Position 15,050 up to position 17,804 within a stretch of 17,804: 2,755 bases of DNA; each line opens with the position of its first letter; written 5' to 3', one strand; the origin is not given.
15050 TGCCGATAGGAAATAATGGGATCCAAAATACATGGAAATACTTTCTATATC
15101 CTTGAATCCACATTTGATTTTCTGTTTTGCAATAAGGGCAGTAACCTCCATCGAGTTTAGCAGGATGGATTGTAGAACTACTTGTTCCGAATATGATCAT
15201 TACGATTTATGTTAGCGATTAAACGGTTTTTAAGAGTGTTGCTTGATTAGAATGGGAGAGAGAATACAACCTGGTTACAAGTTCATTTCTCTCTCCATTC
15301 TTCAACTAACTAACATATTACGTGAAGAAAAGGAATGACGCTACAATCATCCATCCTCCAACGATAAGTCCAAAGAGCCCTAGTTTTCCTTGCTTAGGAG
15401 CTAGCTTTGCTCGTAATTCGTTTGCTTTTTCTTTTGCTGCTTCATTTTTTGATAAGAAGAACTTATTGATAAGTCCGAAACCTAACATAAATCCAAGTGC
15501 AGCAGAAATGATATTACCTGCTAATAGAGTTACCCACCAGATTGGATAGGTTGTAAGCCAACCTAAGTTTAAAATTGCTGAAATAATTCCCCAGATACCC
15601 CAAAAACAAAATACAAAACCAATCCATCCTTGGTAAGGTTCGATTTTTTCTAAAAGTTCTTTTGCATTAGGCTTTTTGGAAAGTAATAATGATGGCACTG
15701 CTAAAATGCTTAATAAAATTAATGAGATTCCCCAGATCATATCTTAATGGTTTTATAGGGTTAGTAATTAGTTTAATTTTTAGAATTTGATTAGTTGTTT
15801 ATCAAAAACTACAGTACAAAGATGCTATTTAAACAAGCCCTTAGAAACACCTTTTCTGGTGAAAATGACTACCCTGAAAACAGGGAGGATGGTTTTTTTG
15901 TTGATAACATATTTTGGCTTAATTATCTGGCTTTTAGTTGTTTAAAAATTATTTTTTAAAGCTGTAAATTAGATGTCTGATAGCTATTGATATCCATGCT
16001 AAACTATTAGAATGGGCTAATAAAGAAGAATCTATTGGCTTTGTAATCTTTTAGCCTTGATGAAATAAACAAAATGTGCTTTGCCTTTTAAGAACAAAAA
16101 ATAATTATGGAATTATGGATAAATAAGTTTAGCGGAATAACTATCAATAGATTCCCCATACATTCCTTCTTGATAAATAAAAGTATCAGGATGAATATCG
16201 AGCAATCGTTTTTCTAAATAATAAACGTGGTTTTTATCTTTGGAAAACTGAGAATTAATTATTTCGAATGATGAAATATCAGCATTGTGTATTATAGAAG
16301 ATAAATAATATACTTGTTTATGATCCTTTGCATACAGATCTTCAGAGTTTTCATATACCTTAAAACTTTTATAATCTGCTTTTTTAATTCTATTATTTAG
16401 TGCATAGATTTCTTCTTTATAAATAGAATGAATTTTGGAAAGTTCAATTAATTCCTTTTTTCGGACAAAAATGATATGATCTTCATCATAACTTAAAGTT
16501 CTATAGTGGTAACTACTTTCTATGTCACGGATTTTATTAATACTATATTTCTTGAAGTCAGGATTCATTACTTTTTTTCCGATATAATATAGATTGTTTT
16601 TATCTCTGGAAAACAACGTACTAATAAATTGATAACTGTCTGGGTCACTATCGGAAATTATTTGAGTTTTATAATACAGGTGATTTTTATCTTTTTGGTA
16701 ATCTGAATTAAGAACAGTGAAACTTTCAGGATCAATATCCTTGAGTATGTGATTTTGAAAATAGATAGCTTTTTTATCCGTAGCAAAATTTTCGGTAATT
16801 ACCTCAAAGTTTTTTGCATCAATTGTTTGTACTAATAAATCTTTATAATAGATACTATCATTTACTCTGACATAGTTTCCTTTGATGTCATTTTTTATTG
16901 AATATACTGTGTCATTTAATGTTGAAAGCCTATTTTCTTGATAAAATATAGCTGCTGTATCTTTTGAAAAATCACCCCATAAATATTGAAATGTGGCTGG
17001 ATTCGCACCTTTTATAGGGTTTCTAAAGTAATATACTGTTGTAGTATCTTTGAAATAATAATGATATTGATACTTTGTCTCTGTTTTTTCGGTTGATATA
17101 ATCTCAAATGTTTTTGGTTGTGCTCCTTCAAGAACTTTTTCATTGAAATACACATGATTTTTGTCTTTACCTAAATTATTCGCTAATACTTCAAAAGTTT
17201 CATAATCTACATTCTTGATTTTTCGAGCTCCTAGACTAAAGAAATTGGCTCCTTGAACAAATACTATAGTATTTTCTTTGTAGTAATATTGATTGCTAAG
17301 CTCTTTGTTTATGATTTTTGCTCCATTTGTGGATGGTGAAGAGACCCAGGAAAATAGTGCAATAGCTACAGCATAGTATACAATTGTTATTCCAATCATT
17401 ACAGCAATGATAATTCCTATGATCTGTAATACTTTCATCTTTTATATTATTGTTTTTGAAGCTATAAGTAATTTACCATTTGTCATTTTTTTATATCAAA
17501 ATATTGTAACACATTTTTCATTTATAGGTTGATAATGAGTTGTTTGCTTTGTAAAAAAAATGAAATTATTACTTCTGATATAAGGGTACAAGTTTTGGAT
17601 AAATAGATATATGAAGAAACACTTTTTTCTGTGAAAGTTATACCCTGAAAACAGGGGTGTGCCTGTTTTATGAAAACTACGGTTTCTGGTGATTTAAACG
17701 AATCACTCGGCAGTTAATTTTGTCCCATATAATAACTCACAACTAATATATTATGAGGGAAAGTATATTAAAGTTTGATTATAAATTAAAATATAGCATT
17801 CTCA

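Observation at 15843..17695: Repeated ~55-nt intergenic motif with competing hairpins upstream of two membrane-protein genes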

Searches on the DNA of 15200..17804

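Call 4: search_rna_families(source=window, start=15200, end=17804, threshold=evalue, max_evalue=10, show_alignments=3)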
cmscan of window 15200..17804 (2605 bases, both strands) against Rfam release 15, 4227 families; matches with E-value up to 10: 7.
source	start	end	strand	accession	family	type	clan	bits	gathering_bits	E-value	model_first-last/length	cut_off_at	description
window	16533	16615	-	RF04327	snoMe28S-A3420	Gene; snRNA; snoRNA; CD-box;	-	27.3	60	1.9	1-98/98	no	Drosophila C/D box small nucleolar RNA snoMe28S-A3420 family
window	15232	15315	-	RF04164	MIR1507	Gene; miRNA;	-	22.5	73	0.06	1-107/107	no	MIR1507 microRNA precursor family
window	15251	15299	+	RF00752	mir-14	Gene; miRNA;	-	22.3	53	0.14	1-63/63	no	mir-14 microRNA precursor family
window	15251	15299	-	RF00752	mir-14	Gene; miRNA;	-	22.1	53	0.16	1-63/63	no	mir-14 microRNA precursor family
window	15234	15319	+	RF04164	MIR1507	Gene; miRNA;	-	20.2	73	0.3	1-107/107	no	MIR1507 microRNA precursor family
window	16135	16215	-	RF01286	snoR26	Gene; snRNA; snoRNA; CD-box;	-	18.4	47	7.2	1-94/94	no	Small nucleolar RNA snoR26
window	16262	16300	+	RF01637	ceN47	Gene; snRNA; snoRNA; CD-box;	-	14.5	35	6.9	1-155/155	no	Nematode snoRNA ceN47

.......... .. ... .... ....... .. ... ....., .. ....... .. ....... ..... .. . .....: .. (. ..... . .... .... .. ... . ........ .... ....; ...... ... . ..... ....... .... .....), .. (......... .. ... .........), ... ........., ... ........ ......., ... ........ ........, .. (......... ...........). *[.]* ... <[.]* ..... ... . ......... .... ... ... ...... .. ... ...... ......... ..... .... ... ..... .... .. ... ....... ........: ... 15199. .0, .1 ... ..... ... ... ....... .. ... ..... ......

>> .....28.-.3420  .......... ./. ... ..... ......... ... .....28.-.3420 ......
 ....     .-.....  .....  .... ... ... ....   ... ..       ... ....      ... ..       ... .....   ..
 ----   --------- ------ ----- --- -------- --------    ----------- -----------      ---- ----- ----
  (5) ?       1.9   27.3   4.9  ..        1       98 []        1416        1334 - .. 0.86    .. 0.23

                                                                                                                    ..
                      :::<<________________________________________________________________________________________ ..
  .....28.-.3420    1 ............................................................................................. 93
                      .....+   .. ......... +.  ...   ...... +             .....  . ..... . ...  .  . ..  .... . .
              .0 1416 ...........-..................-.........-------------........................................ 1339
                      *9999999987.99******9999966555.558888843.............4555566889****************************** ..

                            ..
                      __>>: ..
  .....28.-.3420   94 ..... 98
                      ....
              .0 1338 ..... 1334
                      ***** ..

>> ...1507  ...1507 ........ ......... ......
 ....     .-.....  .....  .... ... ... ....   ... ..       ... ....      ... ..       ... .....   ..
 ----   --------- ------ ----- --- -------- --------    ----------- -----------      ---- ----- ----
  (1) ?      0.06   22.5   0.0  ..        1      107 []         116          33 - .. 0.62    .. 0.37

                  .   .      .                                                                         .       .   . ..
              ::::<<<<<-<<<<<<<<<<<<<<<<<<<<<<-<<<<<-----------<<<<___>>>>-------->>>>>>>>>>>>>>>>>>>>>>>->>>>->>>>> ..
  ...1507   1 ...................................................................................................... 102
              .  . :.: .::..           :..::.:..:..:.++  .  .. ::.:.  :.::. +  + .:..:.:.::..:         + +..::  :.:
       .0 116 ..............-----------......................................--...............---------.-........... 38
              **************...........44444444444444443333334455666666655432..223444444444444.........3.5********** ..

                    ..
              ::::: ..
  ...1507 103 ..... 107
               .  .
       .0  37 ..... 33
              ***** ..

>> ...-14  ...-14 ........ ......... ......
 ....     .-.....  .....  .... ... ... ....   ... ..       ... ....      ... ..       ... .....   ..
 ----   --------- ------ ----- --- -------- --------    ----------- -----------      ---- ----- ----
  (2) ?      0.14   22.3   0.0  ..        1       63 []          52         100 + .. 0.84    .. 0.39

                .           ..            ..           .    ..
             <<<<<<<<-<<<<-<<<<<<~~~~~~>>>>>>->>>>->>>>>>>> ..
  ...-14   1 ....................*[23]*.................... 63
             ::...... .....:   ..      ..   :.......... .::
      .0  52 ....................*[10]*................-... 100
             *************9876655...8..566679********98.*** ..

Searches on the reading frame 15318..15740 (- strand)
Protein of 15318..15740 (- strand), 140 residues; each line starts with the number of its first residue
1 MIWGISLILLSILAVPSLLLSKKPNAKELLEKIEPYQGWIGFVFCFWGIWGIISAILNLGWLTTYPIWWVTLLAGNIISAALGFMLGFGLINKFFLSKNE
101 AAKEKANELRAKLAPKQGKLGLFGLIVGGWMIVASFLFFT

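Call 9: search_protein_families(library=pfam, proteins=[window:15318-15740:-], max_evalue=0.01)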
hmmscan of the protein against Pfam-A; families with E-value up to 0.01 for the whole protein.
window:15318-15740:- (140 aa): 0 families

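Call 12: find_encoding_contigs(protein=window:15318-15740:-, flank=10000, max_places=6)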
Protein window:15318-15740:- (140 aa): no gene with exactly this product is on record in the collection.

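Call 18: search_protein_families(library=ncbifam, proteins=[window:15318-15740:-], max_evalue=1)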
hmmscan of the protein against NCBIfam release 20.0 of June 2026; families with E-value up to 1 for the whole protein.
window:15318-15740:- (140 aa): 3 families
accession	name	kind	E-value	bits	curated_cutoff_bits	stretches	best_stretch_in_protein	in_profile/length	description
NF003155.0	PRK04125.1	equivalog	0.012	15.4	136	1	38-114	67-135/141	antiholin-like murein hydrolase modulator LrgA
NF052597.1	FILTED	domain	0.035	14.4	40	1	76-138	5-67/110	FILTED domain-containing surface protein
NF006545.0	PRK09039.1-4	equivalog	0.23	11.1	372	1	79-116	27-65/342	peptidoglycan -binding protein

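Call 33: find_related_loci(query=A2, collection=metagenome_contigs, flank=3000)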
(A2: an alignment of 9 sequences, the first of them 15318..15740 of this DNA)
Query A2 (140 aa) in metagenome_contigs; peptide patterns used: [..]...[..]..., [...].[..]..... (x = any residue, [..] = any of these).
562 stretches matched a pattern; 230 encode a relative of the query (tblastn E <= 1e-3); the best 80 are kept; 80 distinct loci.
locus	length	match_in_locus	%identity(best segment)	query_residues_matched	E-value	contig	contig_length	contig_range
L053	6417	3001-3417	86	1-139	1e-76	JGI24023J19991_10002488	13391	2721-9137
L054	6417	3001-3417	86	1-139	1e-76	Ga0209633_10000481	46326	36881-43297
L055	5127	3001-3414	86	1-138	4e-76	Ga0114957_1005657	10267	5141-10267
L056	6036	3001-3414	86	1-138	4e-76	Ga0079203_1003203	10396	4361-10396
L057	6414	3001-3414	86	1-138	4e-76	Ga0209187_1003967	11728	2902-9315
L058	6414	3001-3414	83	1-138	2e-73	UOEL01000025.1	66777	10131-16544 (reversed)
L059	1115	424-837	83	1-138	1e-78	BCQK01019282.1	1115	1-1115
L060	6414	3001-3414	83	1-138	2e-73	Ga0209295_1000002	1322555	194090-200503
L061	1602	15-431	83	1-139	2e-76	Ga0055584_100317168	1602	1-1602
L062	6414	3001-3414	84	1-138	5e-72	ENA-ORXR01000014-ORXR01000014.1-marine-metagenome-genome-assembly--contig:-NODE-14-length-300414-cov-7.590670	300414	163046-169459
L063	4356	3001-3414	84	1-138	4e-72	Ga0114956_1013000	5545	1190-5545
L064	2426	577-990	81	1-138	2e-73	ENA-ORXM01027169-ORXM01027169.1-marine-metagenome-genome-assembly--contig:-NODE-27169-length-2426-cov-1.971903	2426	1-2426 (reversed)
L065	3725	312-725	80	1-138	2e-71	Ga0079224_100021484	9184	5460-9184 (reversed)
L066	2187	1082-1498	83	1-139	3e-73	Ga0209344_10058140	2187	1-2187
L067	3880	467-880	83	1-138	3e-71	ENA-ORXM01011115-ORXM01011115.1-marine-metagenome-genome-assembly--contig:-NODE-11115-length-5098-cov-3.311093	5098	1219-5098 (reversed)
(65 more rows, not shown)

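Call 58: find_homologous_proteins(query=window:15318-15740:-)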
Query window:15318-15740:- (140 aa): 1322 proteins with E <= 0.001 among 1454 candidates; the best 120 are listed.
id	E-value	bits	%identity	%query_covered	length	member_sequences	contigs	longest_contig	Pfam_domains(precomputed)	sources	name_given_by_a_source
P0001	2.8e-81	289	96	100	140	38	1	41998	-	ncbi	-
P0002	5.9e-81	288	96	100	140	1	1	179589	-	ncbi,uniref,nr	ncbi:hypothetical protein [uncultured Aquimarina sp.]|uniref:hypothetical protein n=1 Tax=uncultured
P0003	9.2e-75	268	92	99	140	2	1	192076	-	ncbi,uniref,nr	ncbi:hypothetical protein [uncultured Aquimarina sp.]|uniref:hypothetical protein n=1 Tax=uncultured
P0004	1.8e-74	267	89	99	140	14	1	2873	PF27362.1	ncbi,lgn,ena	-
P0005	3.1e-74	266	86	99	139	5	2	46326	-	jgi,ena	-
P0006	3.5e-74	266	86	100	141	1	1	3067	-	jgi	-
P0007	3.4e-73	263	88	99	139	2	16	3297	-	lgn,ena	-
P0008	6.3e-73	262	84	99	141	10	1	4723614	-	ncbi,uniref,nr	ncbi:hypothetical protein FGM00_02450 [Aggregatimonas sangjinii]|uniref:Uncharacterized protein n=1 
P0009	1.2e-72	261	84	99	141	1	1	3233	-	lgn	-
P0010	1.3e-72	261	85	99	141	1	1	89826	-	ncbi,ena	-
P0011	1.4e-72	261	83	99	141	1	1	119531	-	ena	-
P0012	2.4e-72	260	86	99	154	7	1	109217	-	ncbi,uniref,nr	ncbi:hypothetical protein SAMN04488508_111100 [Aquimarina spongiae]|uniref:Uncharacterized protein n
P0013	2.7e-72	260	86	99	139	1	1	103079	-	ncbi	-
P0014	3.9e-72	259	84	100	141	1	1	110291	-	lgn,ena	-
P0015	6.8e-72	259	86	99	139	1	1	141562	-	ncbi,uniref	ncbi:hypothetical protein [Mariniflexile sp. HMF6888]|uniref:hypothetical protein n=1 Tax=Mariniflex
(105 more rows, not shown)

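Call 59: find_encoding_contigs(protein=P0002, flank=10000, max_places=3)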
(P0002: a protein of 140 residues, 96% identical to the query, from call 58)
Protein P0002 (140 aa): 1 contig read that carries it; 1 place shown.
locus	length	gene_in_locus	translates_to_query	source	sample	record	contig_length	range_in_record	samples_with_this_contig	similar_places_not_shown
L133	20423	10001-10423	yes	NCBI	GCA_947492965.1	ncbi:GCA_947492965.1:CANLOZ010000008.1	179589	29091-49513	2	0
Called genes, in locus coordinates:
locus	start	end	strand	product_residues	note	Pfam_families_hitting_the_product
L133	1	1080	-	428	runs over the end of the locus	PF11013:DUF2851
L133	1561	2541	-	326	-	PF12833:HTH_18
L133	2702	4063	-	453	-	PF00291:PALP, PF00571:CBS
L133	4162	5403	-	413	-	PF12704:MacB_PCD, PF02687:FtsX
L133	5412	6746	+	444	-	PF07075:NamZ_N, PF20732:NamZ_C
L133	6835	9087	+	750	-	PF17874:TPR_MalT (faint), PF00515:TPR_1 (faint), PF07719:TPR_2 (faint), PF13181:TPR_8 (faint), PF13374:TPR_10 (faint), PF13424:TPR_12 (weak), PF07730:HisKA_3, PF02518:HATPase_c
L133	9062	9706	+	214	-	PF00072:Response_reg, PF00196:GerE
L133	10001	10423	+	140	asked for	-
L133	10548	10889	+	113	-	PF17032:Zn_ribbon_15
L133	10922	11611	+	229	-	PF12103:Lipl32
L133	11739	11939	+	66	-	-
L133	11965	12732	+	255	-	-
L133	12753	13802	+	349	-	PF13421:Band_7_1, PF01145:Band_7 (weak), PF09851:SHOCT (weak)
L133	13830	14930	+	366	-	PF20325:DUF6620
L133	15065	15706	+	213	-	-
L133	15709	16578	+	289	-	-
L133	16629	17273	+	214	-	-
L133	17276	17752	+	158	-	-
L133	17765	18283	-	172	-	PF03692:CxxCxxCC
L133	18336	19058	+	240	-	PF13489:Methyltransf_23, PF05175:MTS (weak), PF07021:MetW (weak), PF13847:Methyltransf_31, PF08241:Methyltransf_11, PF08242:Methyltransf_12, PF13649:Methyltransf_25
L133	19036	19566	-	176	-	PF09832:DUF2059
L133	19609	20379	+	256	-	-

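Call 60: find_encoding_contigs(protein=P0001, flank=10000, max_places=3)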
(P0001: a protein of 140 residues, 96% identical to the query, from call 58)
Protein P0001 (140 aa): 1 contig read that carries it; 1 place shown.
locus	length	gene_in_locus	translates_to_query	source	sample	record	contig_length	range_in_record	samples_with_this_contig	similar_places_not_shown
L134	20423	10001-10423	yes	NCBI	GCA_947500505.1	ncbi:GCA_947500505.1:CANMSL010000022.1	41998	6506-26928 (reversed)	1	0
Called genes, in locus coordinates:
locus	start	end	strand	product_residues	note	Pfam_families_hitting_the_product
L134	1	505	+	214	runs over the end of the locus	PF00072:Response_reg, PF00196:GerE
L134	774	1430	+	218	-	-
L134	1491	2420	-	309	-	PF11751:PorP_SprF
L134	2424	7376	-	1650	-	PF13517:FG-GAP_3 (faint), PF01839:FG-GAP, PF02494:HYR (weak), PF23237:HYR_4C (weak), PF02494:HYR (weak), PF13585:CHU_C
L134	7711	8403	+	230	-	PF22842:Pel9A-like_beta_helix, PF13229:Beta_helix (weak)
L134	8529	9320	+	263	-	-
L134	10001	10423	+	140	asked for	-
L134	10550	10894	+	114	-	PF17032:Zn_ribbon_15 (weak)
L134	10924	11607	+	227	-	PF12103:Lipl32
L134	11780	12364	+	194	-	-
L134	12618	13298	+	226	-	-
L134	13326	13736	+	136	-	-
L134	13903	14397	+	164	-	-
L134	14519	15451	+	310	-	-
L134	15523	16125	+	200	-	-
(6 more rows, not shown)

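Call 69: predict_structure(alignment_id=A5)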
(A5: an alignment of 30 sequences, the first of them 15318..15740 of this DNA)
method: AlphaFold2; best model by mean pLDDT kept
length: 140 residues; sequences in the alignment: 30
mean_pLDDT: 78.0   pTM: 0.67
mean pLDDT of the five models: 78.0, 77.6, 75.3, 74.9, 73.4
residues with pLDDT >= 90: 3; 70-90: 98; 50-70: 39; < 50: 0
segments of 3 or more residues with pLDDT < 50: none
pLDDT, mean of each block of 10 residues (from residue 1): 86 72 61 75 87 83 79 89 80 66 68 77 88 81
secondary structure, 60 per line:
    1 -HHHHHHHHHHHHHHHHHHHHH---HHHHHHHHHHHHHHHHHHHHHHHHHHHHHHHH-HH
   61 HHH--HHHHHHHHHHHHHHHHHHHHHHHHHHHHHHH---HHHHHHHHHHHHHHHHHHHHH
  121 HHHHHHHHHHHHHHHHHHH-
elements in order: H2-22 H26-57 H59-63 H66-96 H100-139

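Call 71: fold_search(model_id=the predicted structure, library=pdb)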
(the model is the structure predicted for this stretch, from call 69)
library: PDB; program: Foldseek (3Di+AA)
matches with E <= 10: 319; with E <= 0.001: 0
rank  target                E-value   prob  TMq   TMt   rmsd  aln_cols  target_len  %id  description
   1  6egc                  4.7e-01  0.69  0.41  0.40   7.0       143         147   12  Single-chain version of 2L4HC2_23 (PDB 5J0K) (released 2019-05-29)
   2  4u9l_B                6.9e-01  0.33  0.29  0.24  10.8       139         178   12  Structure of a membrane protein (released 2014-12-03)
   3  6bhp_A                8.5e-01  0.16  0.26  0.22  13.2       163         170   16  Crystal structure of the Chlamydomonas reinhardtii LCI1 channel (released 2018-11-07)
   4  7xgg_A                8.9e-01  0.51  0.36  0.32   8.4       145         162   11  Crystal structure of BCL-xL in complex with computationally designed inhibitor protein (released 2022-07-20)
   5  7xge_C                9.4e-01  0.47  0.36  0.33   9.5       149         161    9  Crystal structure of MCL-1 in complex with computationally designed inhibitor protein (released 2022-07-20)
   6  4u9l_A                9.8e-01  0.28  0.30  0.25  11.3       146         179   13  Structure of a membrane protein (released 2014-12-03)
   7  4hks_A                1.1e+00  0.63  0.49  0.43  11.1       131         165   17  Calcium release-activated calcium (CRAC) channel ORAI, K163W mutant (released 2012-11-28)
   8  9ddn_E                1.1e+00  0.15  0.25  0.18  24.6       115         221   18  E. coli TolAQR conformation II (released 2025-07-09)
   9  7vg4_F                1.3e+00  0.21  0.31  0.25  15.3       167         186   12  10,5-methenyltetrahydrofolate cyclohydrolase from Methylobacterium extorquens AM1 strain (released 2022-07-06)
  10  7xge_G                1.4e+00  0.35  0.32  0.28   9.8       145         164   12  Crystal structure of MCL-1 in complex with computationally designed inhibitor protein (released 2022-07-20)
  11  6wjc_A                1.5e+00  0.20  0.34  0.15  10.6       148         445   17  Muscarinic acetylcholine receptor 1 - muscarinic toxin 7 complex (released 2020-07-08)
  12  3h2v_C                1.5e+00  0.15  0.28  0.25  11.7       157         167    9  Human raver1 RRM1 domain in complex with human vinculin tail domain Vt (released 2009-07-28)
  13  9ddm_E                1.5e+00  0.13  0.25  0.18  24.4       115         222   18  E. coli TolAQR conformation I (released 2025-07-09)
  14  4hkr_A                1.6e+00  0.33  0.40  0.36  10.4       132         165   15  Calcium release-activated calcium (CRAC) channel ORAI (released 2012-11-28)
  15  7ld3_R                1.6e+00  0.23  0.35  0.20   9.9       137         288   12  Cryo-EM structure of the human adenosine A1 receptor-Gi2-protein complex bound to its endogenous agonist and an allost (released 2021-09-08)
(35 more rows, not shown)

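Call 72: search_protein_families(library=padloc, proteins=[window:15318-15740:-], max_evalue=0.001)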
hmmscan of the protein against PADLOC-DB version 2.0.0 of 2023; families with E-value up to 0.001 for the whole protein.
window:15318-15740:- (140 aa): 0 families

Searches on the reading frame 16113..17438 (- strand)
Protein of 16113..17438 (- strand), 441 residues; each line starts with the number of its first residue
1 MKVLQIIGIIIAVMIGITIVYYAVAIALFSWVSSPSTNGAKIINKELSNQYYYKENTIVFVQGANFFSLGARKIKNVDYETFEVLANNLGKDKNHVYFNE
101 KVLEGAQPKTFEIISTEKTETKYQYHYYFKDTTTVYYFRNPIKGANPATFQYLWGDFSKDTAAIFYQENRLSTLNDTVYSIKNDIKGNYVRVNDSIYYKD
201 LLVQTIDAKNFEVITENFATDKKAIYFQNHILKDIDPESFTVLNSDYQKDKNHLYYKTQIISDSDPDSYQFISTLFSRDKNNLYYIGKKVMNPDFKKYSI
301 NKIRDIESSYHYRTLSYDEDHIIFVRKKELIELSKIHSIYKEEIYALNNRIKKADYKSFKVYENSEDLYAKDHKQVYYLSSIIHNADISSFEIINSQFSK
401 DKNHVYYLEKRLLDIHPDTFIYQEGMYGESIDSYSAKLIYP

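Call 9: search_protein_families(library=pfam, proteins=[window:16113-17438:-], max_evalue=0.01)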
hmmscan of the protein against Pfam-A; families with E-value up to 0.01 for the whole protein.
window:16113-17438:- (441 aa): 1 family
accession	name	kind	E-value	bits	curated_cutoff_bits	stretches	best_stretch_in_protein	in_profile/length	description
PF13644.11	DKNYY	-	6.4e-58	195.8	25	5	128-258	1-140/141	DKNYY family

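Call 18: search_protein_families(library=ncbifam, proteins=[window:16113-17438:-], max_evalue=1)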
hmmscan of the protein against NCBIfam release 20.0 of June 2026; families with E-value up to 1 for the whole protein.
window:16113-17438:- (441 aa): 1 family
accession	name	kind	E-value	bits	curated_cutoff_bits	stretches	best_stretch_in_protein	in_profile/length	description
NF005328.0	PRK06853.2-2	equivalog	0.29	10.8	240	0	289-352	57-119/192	indolepyruvate oxidoreductase subunit beta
